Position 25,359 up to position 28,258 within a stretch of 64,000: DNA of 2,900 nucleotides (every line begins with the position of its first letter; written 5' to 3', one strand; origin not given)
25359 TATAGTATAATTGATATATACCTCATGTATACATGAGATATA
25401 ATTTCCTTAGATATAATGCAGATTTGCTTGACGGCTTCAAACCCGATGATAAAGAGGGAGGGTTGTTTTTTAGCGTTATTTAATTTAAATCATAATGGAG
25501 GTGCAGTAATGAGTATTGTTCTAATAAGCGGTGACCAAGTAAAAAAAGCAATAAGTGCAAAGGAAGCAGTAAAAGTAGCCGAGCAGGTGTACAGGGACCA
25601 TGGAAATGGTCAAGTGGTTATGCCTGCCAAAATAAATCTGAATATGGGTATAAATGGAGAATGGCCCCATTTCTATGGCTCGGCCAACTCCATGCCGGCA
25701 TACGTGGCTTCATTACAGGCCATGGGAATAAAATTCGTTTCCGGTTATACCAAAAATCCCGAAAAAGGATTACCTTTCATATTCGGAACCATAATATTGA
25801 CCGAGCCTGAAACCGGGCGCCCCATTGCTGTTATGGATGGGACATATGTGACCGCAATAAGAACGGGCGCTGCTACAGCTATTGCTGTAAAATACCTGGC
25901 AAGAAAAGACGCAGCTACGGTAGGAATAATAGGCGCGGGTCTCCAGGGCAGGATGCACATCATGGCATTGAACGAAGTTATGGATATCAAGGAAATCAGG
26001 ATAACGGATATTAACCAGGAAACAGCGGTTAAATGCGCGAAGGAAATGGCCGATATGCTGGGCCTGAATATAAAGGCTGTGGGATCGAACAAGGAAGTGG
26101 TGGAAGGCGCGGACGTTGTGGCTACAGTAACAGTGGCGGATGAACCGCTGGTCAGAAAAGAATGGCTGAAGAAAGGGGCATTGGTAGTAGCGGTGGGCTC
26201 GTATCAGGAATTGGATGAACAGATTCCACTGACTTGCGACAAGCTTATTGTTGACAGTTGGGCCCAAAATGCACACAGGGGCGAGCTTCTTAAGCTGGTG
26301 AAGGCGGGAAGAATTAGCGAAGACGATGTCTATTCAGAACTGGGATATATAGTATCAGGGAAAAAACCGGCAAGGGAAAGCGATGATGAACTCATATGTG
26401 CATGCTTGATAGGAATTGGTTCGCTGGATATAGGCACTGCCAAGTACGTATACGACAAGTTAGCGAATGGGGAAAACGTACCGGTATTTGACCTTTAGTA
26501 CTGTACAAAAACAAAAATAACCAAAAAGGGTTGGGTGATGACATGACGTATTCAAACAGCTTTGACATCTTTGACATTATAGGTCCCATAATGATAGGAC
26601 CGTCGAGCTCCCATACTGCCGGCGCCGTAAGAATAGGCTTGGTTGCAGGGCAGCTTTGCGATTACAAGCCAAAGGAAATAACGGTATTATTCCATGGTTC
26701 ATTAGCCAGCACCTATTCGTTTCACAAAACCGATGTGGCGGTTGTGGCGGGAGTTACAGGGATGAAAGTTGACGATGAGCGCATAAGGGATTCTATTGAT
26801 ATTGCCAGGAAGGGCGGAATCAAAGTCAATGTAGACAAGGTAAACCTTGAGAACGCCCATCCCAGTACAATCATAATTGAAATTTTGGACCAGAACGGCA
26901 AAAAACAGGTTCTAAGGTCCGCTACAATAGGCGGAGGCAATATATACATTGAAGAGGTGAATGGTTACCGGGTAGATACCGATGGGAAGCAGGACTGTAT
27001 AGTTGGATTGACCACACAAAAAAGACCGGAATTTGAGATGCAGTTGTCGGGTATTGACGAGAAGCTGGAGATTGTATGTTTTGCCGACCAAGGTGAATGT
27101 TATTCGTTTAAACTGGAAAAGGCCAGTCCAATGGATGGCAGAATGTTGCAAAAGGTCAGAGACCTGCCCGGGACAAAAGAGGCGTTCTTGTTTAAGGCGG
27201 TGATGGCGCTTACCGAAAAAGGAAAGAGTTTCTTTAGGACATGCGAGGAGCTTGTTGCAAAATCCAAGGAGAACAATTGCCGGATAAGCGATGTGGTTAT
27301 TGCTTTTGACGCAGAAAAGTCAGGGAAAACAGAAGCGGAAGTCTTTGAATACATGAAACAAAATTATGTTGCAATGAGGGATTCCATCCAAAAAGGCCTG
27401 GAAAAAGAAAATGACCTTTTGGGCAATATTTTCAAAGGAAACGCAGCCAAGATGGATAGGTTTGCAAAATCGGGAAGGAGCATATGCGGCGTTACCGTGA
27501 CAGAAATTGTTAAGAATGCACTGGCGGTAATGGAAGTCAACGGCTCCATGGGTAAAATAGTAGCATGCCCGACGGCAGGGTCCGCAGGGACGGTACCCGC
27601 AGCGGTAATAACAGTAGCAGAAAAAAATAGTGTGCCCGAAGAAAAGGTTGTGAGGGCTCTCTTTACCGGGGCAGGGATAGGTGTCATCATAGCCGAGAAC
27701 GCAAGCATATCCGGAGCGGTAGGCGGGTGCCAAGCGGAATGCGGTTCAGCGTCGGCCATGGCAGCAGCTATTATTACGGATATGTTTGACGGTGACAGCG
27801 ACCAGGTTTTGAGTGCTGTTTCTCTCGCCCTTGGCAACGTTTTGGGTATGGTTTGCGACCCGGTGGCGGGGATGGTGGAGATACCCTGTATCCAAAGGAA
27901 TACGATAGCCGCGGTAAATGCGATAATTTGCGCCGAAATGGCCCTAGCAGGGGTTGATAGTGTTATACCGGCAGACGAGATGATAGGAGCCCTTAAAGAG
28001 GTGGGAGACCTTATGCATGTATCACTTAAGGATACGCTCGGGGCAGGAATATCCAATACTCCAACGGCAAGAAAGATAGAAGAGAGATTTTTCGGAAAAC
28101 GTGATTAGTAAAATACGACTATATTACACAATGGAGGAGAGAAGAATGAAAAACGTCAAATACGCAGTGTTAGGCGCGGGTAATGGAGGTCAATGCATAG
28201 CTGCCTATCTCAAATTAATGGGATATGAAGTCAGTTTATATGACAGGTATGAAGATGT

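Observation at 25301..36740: AT-rich catabolic island joining opine-dehydrogenase/OCD enzymes and a TRAP importer to an orphan selenoprotein-B-type (GrdE/GrdB-like) reductase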

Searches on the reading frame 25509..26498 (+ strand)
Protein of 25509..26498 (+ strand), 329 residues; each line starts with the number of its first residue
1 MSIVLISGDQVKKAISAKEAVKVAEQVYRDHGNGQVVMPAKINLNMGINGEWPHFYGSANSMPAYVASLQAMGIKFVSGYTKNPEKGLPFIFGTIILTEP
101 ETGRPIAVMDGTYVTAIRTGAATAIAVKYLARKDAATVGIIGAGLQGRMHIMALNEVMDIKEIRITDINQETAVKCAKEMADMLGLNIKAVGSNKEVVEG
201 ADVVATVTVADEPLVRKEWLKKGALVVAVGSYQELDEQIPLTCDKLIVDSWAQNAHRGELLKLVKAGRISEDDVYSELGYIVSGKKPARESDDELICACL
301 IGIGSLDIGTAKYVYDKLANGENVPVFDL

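Call 7: search_protein_families(library=pfam, proteins=[window:25509-26498:+])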
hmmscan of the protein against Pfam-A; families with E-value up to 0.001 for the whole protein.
window:25509-26498:+ (329 aa): 2 families
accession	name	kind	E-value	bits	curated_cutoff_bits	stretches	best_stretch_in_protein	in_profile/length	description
PF02423.21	OCD_Mu_crystall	-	3.8e-74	249.9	24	1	9-321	9-313/314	Ornithine cyclodeaminase/mu-crystallin family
PF01488.26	Shikimate_DH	-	5.2e-06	27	24.3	1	128-222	5-97/138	Shikimate / quinate 5-dehydrogenase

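Call 12: search_protein_families(library=ncbifam, proteins=[window:25509-26498:+])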
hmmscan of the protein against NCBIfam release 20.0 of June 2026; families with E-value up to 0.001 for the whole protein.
window:25509-26498:+ (329 aa): 16 families
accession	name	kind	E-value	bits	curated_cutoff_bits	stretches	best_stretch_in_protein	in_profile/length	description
TIGR02371.1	ala_DH_arch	equivalog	3.1e-75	253.3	409.15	1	4-319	3-314/325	alanine dehydrogenase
NF006379.0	PRK08618.1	equivalog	2.4e-70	237.4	417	1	5-321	3-318/326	ornithine cyclodeaminase family protein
NF006141.0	PRK08291.1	equivalog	7.3e-63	212.5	408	1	4-321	5-322/330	cyclodeaminase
TIGR02992.1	ectoine_eutC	equivalog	2.5e-61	207.6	471.65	1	18-316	17-314/326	ectoine utilization protein EutC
TIGR03944.1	dehyd_SbnB_fam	equivalog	9.7e-54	182.6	326.9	1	5-319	3-316/327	2,3-diaminopropionate biosynthesis protein SbnB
NF004793.0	PRK06141.1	equivalog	1.2e-51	175.5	322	1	5-319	3-312/314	bifunctional Delta(1)-pyrroline-2-carboxylate/Delta(1)-piperideine-2-carboxylate reductase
NF005296.0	PRK06823.1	equivalog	5.6e-46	156.9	438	1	7-318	5-313/315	ornithine cyclodeaminase family protein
NF045643.1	ImmsucRedBhcD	equivalog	5.8e-40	137.6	500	1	4-317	2-309/321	iminosuccinate reductase BhcD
NF004848.0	PRK06199.1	subfamily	9e-39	133.6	362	1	61-317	80-360/379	tyramine oxidase subunit B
NF005762.1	PRK07589.1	equivalog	1.1e-37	129.8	350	1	66-322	59-313/334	ornithine cyclodeaminase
NF005603.0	PRK07340.1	equivalog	7.1e-34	117.4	266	1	10-255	11-247/307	delta(1)-pyrroline-2-carboxylate reductase family protein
NF045512.1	PyrPipCarbRedLhpI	equivalog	3.5e-27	95.3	400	1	14-252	11-239/298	bifunctional Delta(1)-pyrroline-2-carboxylate/Delta(1)-piperideine-2-carboxylate reductase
NF005011.0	PRK06407.1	subfamily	6.1e-22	78.2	337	1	3-231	2-214/302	ornithine cyclodeaminase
TIGR01035.1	hemA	equivalog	4.7e-05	22.5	209.55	1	121-222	166-262/416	glutamyl-tRNA reductase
NF001319.0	PRK00258.3-3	equivalog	0.00017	20.7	252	1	108-227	95-216/279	shikimate dehydrogenase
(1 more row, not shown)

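Call 58: search_solved_structures(query=window:25509-26495:+, max_evalue=1e-20)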
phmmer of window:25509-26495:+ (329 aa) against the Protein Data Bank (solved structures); distinct sequences matched with E-value up to 1e-20: 8.
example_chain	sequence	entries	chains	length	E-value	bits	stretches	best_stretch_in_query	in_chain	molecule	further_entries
6t3e_A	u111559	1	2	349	3.5e-59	203.7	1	3-319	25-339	DELTA1-pyrroline-2-carboxylate reductase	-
1omo_A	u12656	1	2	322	4.9e-54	186.8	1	3-318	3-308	alanine dehydrogenase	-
1vll_A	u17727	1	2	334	5.6e-54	186.7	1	3-318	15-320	alanine dehydrogenase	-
4m54_A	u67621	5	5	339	3.1e-42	148.1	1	28-318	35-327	Putative ornithine cyclodeaminase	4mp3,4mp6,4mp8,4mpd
4bv8_A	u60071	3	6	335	8.8e-34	120.3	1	57-321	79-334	THIOMORPHOLINE-CARBOXYLATE DEHYDROGENASE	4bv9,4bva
2i99_A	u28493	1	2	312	4.9e-33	117.9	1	57-321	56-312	Mu-crystallin homolog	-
7rbp_A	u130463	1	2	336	2.6e-28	102.4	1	67-317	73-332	Ornithine cyclodeaminase/mu-crystallin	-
6rqa_A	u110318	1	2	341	8.6e-27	97.4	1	65-316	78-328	iminosuccinate reductase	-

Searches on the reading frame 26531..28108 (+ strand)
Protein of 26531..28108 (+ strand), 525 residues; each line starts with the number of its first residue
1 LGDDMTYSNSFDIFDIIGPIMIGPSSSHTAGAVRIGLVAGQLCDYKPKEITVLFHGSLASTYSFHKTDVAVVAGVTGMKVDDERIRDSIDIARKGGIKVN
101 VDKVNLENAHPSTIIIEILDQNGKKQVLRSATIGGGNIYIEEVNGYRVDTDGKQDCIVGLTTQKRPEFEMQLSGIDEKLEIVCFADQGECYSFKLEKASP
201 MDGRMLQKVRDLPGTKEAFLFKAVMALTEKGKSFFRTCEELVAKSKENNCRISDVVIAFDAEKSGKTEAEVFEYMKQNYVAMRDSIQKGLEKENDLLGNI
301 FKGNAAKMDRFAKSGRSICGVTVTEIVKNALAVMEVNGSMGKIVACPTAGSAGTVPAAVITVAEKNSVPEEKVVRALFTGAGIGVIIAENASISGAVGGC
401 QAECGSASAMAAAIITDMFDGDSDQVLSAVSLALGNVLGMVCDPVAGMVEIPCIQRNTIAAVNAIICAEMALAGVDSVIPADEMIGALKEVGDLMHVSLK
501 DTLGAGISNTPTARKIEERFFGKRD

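Call 7: search_protein_families(library=pfam, proteins=[window:26531-28108:+])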
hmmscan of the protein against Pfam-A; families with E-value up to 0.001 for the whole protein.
window:26531-28108:+ (525 aa): 4 families
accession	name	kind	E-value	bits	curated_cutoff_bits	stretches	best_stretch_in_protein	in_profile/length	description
PF03313.21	SDH_alpha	-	1.4e-72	245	26.4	1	247-506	1-258/260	Serine dehydratase alpha chain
PF03315.21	SDH_beta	-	2.1e-12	48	26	1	12-89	4-85/155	Serine dehydratase beta chain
PF03972.19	MmgE_PrpD_N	-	4.4e-05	23.3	32.1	1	350-477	96-220/244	MmgE/PrpD N-terminal domain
PF19304.4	PGDH_inter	-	0.00022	21.8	27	1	34-127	11-103/119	D-3-phosphoglycerate dehydrogenase intervening domain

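Call 12: search_protein_families(library=ncbifam, proteins=[window:26531-28108:+])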
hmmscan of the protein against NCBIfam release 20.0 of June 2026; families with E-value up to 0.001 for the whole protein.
window:26531-28108:+ (525 aa): 6 families
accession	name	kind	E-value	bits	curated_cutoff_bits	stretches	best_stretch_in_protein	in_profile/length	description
TIGR00718.1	sda_alpha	equivalog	2.1e-89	299.5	243.2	1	235-522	2-288/300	L-serine ammonia-lyase, iron-sulfur-dependent, subunit alpha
TIGR00720.1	sda_mono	equivalog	5.1e-63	213.6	345.1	2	235-508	170-447/450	L-serine ammonia-lyase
NF011614.0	PRK15040.1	equivalog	4e-42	144.8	873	2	235-506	171-446/454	L-serine ammonia-lyase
TIGR00719.1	sda_beta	equivalog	7.4e-42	143.4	161.2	1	11-160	4-154/208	L-serine ammonia-lyase, iron-sulfur-dependent subunit beta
NF011598.0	PRK15023.1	equivalog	2.7e-39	135.3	942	1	235-507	171-447/454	L-serine ammonia-lyase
TIGR01327.1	PGDH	equivalog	2.6e-07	29.8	454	1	32-158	330-455/525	phosphoglycerate dehydrogenase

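Call 78: search_solved_structures(query=window:26531-28105:+, max_evalue=1e-10)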
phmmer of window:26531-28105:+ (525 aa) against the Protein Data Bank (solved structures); distinct sequences matched with E-value up to 1e-10: 1.
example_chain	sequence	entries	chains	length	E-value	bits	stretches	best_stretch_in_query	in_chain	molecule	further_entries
4rqo_A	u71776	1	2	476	3.1e-42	148.1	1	235-508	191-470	L-serine dehydratase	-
